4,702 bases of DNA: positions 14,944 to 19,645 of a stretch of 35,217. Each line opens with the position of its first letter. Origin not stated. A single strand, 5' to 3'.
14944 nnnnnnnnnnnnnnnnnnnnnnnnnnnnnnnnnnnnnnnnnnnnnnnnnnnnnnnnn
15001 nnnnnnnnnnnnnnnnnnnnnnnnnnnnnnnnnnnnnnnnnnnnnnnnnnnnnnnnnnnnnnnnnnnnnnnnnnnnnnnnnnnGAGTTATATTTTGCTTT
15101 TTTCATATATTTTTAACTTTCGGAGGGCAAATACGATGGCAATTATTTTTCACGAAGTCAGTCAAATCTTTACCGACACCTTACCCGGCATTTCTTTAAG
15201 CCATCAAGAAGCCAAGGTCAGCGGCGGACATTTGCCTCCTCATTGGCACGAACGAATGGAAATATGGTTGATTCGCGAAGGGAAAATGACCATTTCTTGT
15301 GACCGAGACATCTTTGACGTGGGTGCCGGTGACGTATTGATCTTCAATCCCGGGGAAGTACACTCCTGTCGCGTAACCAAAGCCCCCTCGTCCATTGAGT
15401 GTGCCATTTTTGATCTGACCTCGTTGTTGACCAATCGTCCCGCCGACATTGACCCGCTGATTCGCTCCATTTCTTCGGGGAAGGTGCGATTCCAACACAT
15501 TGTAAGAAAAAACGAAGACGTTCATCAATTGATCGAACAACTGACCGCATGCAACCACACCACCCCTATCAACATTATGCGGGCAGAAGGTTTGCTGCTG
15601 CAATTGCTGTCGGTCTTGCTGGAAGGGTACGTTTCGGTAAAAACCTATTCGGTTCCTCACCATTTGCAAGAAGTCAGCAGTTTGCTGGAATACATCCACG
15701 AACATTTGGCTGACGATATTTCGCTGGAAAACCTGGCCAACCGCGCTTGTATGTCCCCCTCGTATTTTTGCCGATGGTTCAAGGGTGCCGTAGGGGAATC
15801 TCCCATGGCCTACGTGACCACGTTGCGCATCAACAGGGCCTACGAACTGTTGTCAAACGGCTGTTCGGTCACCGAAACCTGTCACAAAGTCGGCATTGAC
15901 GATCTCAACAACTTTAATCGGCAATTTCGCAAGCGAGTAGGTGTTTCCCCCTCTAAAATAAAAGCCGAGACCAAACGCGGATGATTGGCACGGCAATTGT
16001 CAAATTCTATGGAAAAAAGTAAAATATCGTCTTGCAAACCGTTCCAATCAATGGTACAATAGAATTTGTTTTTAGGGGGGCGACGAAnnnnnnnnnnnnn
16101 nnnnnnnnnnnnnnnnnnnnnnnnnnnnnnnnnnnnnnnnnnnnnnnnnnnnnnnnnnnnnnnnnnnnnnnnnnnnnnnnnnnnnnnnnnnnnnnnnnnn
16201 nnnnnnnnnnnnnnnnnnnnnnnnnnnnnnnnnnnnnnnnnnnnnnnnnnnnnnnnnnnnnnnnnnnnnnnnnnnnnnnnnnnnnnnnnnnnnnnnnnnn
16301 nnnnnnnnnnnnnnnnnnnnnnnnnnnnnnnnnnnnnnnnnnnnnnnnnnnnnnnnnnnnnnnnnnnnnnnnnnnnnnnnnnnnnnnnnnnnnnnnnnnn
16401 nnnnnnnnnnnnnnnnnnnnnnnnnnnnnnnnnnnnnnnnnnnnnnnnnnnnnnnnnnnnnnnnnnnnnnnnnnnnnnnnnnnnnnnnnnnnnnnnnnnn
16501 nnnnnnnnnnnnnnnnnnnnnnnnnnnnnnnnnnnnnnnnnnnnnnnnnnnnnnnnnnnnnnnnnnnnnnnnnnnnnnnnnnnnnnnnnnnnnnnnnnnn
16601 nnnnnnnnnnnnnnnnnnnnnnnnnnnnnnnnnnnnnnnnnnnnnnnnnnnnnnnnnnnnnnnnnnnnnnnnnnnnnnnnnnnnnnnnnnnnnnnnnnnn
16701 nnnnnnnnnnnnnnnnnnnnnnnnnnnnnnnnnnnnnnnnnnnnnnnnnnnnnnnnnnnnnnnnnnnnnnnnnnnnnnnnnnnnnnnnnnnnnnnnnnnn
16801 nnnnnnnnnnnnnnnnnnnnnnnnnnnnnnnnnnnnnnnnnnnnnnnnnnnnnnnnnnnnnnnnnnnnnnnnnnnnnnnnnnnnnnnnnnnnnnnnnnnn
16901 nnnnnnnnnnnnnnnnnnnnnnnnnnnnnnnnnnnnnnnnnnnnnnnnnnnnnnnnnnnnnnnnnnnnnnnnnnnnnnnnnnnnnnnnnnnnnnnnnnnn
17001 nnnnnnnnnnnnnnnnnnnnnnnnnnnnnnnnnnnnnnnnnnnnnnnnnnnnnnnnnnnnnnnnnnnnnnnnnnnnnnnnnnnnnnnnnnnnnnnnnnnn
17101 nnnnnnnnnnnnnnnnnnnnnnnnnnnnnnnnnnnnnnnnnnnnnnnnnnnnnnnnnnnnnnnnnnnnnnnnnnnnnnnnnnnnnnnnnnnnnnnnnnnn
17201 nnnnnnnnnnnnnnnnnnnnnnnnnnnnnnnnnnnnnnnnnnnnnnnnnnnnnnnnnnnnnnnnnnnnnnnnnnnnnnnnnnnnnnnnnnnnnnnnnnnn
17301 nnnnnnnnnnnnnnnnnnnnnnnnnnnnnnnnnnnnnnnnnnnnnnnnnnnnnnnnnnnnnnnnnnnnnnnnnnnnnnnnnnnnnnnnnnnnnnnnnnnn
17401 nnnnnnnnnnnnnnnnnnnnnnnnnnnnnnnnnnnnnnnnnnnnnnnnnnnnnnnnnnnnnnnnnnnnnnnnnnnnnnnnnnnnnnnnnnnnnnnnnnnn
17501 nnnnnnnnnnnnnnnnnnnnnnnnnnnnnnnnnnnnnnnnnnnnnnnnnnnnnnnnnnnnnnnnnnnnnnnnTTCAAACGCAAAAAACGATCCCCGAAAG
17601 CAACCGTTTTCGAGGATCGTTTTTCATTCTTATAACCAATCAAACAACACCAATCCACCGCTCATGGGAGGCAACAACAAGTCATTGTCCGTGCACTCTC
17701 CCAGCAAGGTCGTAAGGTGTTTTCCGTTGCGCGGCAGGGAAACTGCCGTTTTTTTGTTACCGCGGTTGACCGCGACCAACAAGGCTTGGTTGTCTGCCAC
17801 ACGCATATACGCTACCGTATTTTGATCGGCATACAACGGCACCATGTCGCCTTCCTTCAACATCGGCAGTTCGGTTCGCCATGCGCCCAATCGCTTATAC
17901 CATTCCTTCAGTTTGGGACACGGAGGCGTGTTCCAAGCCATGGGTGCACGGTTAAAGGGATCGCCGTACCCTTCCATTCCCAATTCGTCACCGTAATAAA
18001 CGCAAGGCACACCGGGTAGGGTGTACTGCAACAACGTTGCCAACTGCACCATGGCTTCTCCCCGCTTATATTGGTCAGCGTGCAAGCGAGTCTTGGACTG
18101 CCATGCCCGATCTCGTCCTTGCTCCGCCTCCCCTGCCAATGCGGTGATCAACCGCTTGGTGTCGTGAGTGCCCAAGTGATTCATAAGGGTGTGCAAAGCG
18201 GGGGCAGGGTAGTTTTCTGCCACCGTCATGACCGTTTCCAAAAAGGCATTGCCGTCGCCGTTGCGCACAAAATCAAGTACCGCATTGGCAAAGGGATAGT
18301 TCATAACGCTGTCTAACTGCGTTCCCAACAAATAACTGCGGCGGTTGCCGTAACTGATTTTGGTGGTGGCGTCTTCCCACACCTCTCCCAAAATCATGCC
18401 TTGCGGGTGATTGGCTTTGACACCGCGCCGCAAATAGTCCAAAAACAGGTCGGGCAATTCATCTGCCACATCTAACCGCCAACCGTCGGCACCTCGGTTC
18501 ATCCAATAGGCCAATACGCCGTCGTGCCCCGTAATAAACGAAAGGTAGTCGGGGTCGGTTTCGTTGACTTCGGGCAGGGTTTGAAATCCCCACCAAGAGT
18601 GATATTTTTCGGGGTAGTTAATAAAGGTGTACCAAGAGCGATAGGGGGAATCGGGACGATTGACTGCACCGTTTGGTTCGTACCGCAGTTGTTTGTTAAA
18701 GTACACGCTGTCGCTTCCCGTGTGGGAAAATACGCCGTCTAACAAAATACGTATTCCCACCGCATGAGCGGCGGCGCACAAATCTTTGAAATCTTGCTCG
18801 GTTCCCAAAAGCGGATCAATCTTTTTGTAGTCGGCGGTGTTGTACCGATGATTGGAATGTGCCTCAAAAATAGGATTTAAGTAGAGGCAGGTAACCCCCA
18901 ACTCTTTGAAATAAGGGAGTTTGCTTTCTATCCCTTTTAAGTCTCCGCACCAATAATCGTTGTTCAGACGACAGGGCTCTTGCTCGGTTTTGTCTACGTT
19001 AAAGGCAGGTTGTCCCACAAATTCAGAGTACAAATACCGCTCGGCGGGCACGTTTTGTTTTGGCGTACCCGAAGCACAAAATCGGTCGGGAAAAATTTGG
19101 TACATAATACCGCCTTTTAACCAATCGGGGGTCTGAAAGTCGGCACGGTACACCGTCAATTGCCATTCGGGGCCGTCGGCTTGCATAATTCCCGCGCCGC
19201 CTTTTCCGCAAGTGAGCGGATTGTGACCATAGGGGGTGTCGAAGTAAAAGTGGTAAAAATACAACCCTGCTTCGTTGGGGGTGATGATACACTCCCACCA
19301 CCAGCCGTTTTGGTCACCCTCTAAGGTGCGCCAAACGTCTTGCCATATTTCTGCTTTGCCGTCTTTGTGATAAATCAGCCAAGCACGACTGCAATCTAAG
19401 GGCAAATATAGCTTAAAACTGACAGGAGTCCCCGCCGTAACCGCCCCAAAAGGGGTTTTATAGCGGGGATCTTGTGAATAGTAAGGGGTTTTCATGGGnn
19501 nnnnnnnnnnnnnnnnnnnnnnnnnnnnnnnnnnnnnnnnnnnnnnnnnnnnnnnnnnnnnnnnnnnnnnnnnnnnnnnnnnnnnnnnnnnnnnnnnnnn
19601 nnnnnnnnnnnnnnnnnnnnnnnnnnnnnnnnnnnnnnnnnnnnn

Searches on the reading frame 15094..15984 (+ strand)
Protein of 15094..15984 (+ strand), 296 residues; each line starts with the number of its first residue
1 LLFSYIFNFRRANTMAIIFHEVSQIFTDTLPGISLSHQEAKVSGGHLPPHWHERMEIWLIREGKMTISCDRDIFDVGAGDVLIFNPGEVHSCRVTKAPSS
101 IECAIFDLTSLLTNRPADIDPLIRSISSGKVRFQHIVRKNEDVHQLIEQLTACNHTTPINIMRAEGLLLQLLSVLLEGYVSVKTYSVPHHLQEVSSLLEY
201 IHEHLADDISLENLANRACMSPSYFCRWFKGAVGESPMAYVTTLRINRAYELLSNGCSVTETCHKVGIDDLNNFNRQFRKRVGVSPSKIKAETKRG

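Call 3: search_protein_families(library=pfam, proteins=[window:15094-15984:+], max_evalue=0.01)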
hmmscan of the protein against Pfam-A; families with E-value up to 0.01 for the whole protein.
window:15094-15984:+ (296 aa): 5 families
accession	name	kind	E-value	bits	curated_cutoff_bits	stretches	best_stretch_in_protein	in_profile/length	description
PF12833.13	HTH_18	-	2.7e-21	76.1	33.6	1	214-290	1-78/80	Helix-turn-helix domain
PF00165.29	HTH_AraC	-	2e-17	63.3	26.6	2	201-241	1-41/42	Bacterial regulatory helix-turn-helix proteins, AraC family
PF02311.25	AraC_binding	-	1.6e-14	54.2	21.1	1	35-172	4-135/135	AraC-like ligand binding domain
PF07883.17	Cupin_2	-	1.6e-09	37.8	27.2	1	44-95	8-59/70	Cupin domain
PF00190.28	Cupin_1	-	0.0016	18.5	22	1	22-107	17-114/151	Cupin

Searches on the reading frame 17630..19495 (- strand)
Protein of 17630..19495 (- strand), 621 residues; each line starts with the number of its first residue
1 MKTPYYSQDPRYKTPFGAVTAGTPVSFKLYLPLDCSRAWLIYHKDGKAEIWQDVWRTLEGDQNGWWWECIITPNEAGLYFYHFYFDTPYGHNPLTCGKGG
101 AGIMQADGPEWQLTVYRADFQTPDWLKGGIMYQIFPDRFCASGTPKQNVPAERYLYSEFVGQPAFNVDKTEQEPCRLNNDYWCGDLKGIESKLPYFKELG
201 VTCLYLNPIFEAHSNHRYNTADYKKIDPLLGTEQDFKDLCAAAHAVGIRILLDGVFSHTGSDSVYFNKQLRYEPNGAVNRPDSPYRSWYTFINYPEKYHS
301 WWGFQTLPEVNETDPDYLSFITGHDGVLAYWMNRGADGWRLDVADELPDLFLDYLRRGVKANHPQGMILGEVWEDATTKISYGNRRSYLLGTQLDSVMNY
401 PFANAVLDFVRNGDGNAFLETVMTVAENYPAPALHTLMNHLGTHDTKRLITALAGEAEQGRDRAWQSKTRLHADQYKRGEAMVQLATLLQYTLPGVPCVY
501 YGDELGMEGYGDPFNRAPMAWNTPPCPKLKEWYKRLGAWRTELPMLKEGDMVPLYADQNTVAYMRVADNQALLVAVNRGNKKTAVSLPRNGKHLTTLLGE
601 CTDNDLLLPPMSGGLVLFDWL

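Call 4: search_protein_families(library=pfam, proteins=[window:17630-19495:-], max_evalue=0.01)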
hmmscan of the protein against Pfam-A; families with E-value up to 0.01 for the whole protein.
window:17630-19495:- (621 aa): 5 families
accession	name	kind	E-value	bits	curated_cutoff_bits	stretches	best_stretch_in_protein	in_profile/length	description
PF00128.31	Alpha-amylase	-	4.2e-53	181.6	22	1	133-510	1-359/446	Alpha amylase, catalytic domain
PF16657.11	Malt_amylase_C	-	1.6e-06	28.5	27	1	549-601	1-55/75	Maltogenic Amylase, C-terminal domain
PF22460.2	Neopullulanase-like_C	-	3.8e-05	24.4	27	1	554-589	4-39/79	Neopullulanase-like, C-terminal domain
PF22026.2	Alpha-amylase_C_2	-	0.00015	22.6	27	1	549-597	1-53/78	Alpha-amylase C-terminal domain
PF23915.1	SusG_C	-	0.0046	17.7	27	1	561-597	2-38/62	Alpha-amylase SusG C-terminal domain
